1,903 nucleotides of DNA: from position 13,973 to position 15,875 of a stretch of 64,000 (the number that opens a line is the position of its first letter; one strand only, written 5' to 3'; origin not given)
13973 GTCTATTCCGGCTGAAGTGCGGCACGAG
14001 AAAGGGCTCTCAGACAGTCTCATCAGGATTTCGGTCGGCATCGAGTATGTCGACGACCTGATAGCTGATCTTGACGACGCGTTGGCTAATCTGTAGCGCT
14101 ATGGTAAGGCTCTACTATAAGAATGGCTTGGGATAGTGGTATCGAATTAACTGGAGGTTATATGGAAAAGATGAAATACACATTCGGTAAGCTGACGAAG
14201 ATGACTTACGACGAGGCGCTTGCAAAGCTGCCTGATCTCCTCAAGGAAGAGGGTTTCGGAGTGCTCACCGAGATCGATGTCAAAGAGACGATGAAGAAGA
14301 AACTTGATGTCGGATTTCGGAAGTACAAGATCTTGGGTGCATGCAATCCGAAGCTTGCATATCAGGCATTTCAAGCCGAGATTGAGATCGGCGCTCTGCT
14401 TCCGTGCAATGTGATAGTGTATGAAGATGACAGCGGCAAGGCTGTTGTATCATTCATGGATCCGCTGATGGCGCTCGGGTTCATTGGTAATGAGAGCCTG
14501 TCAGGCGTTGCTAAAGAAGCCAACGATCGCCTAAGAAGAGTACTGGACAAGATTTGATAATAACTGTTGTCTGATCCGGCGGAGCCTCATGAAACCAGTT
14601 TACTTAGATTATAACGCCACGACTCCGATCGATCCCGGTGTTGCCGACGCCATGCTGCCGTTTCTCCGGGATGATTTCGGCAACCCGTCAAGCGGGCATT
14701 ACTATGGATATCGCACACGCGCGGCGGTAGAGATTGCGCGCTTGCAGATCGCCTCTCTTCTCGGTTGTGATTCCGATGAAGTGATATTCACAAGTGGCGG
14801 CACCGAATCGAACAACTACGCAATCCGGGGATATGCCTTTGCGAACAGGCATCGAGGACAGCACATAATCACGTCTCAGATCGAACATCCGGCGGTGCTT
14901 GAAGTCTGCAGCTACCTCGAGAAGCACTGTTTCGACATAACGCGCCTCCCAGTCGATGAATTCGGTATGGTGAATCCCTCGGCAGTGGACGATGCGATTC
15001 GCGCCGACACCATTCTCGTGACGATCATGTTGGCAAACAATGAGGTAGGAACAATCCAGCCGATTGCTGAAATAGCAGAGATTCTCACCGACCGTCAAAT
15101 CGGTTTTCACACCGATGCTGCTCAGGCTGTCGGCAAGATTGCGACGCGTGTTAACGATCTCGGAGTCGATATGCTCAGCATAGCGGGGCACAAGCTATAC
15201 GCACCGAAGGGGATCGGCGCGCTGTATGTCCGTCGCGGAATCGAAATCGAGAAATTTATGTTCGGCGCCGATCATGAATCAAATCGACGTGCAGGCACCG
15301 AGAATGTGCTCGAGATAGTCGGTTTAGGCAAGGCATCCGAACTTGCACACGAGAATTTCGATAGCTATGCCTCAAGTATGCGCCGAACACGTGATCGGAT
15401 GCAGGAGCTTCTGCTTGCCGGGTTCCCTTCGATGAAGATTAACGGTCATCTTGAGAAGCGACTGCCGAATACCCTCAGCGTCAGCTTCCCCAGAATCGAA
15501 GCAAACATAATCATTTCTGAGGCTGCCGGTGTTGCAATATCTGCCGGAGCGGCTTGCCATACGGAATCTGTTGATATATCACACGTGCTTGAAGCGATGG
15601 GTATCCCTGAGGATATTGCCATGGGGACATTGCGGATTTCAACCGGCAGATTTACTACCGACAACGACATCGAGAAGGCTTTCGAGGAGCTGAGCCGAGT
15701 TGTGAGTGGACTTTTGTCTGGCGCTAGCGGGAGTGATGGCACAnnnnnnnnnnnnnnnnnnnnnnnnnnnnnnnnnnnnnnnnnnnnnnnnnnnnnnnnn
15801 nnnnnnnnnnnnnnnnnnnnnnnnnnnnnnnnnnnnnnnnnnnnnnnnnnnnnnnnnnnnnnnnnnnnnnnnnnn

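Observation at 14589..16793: Single polypeptide fusing an IscS/NifS-like PLP desulfurase to a Cys-type selenophosphate synthetase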

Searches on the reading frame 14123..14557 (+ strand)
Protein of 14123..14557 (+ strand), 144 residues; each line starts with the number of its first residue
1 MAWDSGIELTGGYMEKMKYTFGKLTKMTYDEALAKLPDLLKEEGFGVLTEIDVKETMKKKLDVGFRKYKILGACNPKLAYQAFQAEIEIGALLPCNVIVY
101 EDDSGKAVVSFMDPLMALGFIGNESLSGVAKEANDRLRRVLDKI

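Call 3: search_protein_families(library=pfam, proteins=[window:14123-14557:+], max_evalue=0.01)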
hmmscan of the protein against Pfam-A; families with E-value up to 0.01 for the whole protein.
window:14123-14557:+ (144 aa): 1 family
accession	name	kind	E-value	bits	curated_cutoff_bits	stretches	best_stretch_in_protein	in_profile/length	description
PF03625.19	DUF302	-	1.5e-27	95.6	23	1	51-114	1-63/63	Domain of unknown function DUF302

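Call 4: search_protein_families(library=ncbifam, proteins=[window:14123-14557:+], max_evalue=0.001)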
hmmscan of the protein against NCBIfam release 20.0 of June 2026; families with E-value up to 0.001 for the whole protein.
window:14123-14557:+ (144 aa): 0 families

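Call 58: search_solved_structures(query=window:14162-14557:+, max_evalue=0.01)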
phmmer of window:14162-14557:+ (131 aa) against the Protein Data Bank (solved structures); distinct sequences matched with E-value up to 0.01: 2.
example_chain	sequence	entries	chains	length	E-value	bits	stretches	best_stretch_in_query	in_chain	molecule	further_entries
1j3m_A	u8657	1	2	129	8.1e-25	90.6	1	10-130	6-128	the conserved hypothetical protein TT1751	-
1q9u_A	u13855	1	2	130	9e-15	58.1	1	16-130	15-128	Uncharacterized protein APC35924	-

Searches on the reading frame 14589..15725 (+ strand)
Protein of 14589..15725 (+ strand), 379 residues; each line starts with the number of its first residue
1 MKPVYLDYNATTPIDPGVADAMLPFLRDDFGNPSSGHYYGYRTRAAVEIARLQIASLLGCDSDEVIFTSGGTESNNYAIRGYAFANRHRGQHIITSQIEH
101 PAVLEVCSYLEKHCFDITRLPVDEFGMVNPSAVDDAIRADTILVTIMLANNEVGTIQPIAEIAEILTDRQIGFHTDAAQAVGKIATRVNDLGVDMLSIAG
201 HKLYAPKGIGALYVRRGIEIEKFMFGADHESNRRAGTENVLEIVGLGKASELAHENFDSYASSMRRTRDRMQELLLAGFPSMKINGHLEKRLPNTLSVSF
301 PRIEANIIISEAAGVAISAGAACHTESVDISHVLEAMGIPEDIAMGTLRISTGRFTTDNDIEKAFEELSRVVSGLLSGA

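Call 25: search_solved_structures(query=window:14589-15725:+, max_evalue=1e-10, show_alignments=2)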
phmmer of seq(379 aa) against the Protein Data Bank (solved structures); distinct sequences matched with E-value up to 1e-10: 65 (the best 60 are shown).
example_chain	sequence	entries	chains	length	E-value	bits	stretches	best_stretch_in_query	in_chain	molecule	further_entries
6nzu_A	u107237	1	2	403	1.2e-99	337.2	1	1-369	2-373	Cysteine desulfurase, mitochondrial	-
8tvt_A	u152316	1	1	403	1.2e-99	337.1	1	1-369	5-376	Cysteine desulfurase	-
8pk8_A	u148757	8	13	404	1.2e-99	337.1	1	1-369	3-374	Cysteine desulfurase | Isoform Mitochondrial of Cysteine desulfurase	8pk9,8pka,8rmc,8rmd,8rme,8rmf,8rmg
5wkp_A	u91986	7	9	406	1.3e-99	337.1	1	1-369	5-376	Cysteine desulfurase, mitochondrial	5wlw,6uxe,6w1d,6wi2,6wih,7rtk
5usr_A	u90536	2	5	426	1.5e-99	336.9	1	1-369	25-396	Cysteine desulfurase, mitochondrial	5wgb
4r5f_A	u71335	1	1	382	4.8e-98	331.9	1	4-376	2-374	Cysteine desulfurase IscS 2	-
4eb5_A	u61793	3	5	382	3.4e-97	329.1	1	4-376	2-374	Probable cysteine desulfurase 2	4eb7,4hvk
9wep_A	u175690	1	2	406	9.3e-96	324.4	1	2-375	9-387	cysteine desulfurase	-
1p3w_B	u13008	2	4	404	1.2e-95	324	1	3-370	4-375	Cysteine desulfurase | Cysteine desulfurase IscS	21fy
3lvj_A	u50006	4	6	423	1.4e-95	323.8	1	3-370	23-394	Cysteine desulfurase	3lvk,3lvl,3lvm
9wer_A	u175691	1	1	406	4.6e-95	322.1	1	2-375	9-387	cysteine desulfurase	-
9wew_A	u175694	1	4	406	6.4e-95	321.6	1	2-375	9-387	cysteine desulfurase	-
5kz5_1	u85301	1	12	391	9.1e-95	321.1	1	12-369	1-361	Cysteine desulfurase, mitochondrial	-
9wf8_A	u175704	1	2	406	4.4e-94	318.9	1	2-375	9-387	cysteine desulfurase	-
9wfb_A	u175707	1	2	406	3e-93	316.1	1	2-375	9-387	cysteine desulfurase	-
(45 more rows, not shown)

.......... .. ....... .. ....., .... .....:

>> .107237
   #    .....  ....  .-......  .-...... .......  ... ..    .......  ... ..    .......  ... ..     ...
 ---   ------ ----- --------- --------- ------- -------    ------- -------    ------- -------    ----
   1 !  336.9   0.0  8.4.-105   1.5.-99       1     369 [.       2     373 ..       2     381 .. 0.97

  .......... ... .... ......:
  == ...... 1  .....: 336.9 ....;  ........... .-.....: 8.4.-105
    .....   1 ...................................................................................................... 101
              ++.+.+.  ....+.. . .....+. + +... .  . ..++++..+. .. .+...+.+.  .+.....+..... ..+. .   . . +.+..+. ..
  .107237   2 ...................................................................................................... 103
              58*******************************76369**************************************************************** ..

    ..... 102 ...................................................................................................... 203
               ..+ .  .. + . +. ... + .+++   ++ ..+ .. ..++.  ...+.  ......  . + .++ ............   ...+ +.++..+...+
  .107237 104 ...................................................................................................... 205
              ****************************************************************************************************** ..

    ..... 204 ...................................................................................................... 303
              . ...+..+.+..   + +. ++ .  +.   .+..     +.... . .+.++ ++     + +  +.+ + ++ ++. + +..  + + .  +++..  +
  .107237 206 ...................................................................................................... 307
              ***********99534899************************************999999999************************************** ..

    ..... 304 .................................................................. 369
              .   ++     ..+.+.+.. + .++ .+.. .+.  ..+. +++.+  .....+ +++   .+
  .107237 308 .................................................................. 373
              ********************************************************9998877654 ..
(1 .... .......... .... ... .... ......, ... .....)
